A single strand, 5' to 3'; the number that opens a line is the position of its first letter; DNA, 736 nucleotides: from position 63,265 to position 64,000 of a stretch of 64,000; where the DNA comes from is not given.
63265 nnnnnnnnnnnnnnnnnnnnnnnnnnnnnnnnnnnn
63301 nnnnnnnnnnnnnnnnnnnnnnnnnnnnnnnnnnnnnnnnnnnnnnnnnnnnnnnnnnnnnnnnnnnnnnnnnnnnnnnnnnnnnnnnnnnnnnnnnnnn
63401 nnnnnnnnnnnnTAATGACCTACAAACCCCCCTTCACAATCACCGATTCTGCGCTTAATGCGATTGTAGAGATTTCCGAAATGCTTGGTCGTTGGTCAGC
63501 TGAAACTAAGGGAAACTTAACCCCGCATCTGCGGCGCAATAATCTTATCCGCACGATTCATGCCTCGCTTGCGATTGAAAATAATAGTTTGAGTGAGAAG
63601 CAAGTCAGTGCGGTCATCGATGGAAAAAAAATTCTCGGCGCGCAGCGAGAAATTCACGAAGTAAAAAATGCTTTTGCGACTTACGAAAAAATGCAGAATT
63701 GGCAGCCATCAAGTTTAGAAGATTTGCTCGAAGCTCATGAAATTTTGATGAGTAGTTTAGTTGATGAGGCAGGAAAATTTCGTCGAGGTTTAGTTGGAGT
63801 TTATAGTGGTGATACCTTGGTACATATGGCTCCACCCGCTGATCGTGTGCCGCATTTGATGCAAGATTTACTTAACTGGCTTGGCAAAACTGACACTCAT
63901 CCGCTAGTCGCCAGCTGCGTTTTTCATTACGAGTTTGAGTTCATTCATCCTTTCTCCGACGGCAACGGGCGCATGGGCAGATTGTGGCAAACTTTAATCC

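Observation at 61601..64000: OLD-family ATPase-Toprim gene translationally coupled to a Fic gene: candidate undescribed two-gene defence/abortive-infection module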

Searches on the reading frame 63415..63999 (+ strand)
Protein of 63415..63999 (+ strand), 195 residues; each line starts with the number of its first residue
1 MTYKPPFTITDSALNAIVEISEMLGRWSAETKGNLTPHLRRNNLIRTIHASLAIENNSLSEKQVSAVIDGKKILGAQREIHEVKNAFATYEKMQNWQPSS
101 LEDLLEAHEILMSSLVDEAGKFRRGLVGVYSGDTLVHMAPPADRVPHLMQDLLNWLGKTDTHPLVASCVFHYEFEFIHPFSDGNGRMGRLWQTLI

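Call 3: search_protein_families(library=pfam, proteins=[window:63415-63999:+], max_evalue=1)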
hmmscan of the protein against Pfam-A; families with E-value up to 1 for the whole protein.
window:63415-63999:+ (195 aa): 2 families
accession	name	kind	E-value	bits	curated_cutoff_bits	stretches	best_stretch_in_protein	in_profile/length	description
PF02661.23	Fic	-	6.9e-22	78.5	24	1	100-194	3-91/93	Fic/DOC family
PF03820.22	SFXNs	-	0.17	11.1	22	1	63-118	18-73/319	Sideroflexins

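Call 4: search_protein_families(library=padloc, proteins=[window:63415-63999:+], max_evalue=1)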
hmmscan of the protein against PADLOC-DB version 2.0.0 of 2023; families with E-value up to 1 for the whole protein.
window:63415-63999:+ (195 aa): 9 families
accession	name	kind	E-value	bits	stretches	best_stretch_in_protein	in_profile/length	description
PDLC03963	SoFic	-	1.6e-33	114.6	1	9-194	20-210/361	-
PDLC04840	PDC-S04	-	3.6e-20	70.7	1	43-190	11-168/227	-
PDLC04836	PDC-S04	-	2.5e-18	64.2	1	27-190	9-181/244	-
PDLC04837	PDC-S04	-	4e-15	53.7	1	48-190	30-177/234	-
PDLC04966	PDC-S24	-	7.3e-14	49.5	1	93-189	226-329/497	-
PDLC04839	PDC-S04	-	1.2e-10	39.5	1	88-194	48-157/205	-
PDLC04838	PDC-S04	-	6.6e-07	27.3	1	83-192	47-158/209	-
PDLC04842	PDC-S04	-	6.4e-06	24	2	173-194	107-128/202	-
PDLC04841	PDC-S04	-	0.00026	18.7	1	86-195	125-227/292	-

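Call 5: search_protein_families(library=ncbifam, proteins=[window:63415-63999:+], max_evalue=1)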
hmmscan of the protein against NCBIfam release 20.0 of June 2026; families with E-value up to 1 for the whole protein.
window:63415-63999:+ (195 aa): 6 families
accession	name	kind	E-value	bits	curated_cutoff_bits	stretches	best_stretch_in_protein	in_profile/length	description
NF046030.1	ProtAdlyltaseSoFic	equivalog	1.4e-10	40.6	550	1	148-194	159-209/361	protein adenylyltransferase Fic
TIGR02613.1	mob_myst_B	hypoth_equivalog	7.7e-06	25.9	124.4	1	144-192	89-137/186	mobile mystery protein B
NF046029.1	ProtAdlyltaseNmFic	equivalog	3.3e-05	23.7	230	1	88-193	14-112/177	protein adenylyltransferase Fic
NF007672.0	PRK10347.1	equivalog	0.00066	19.4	181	1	100-191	55-148/200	putative adenosine monophosphate-protein transferase Fic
NF041381.1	XopAC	subfamily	0.0086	14.8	450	1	27-190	229-405/451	XopAC/AvrAC family type III secretion system effector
NF010653.0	PRK14052.1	equivalog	0.14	11.3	364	1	178-192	348-362/387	VopS family T3SS effector adenosine monophosphate-protein transferase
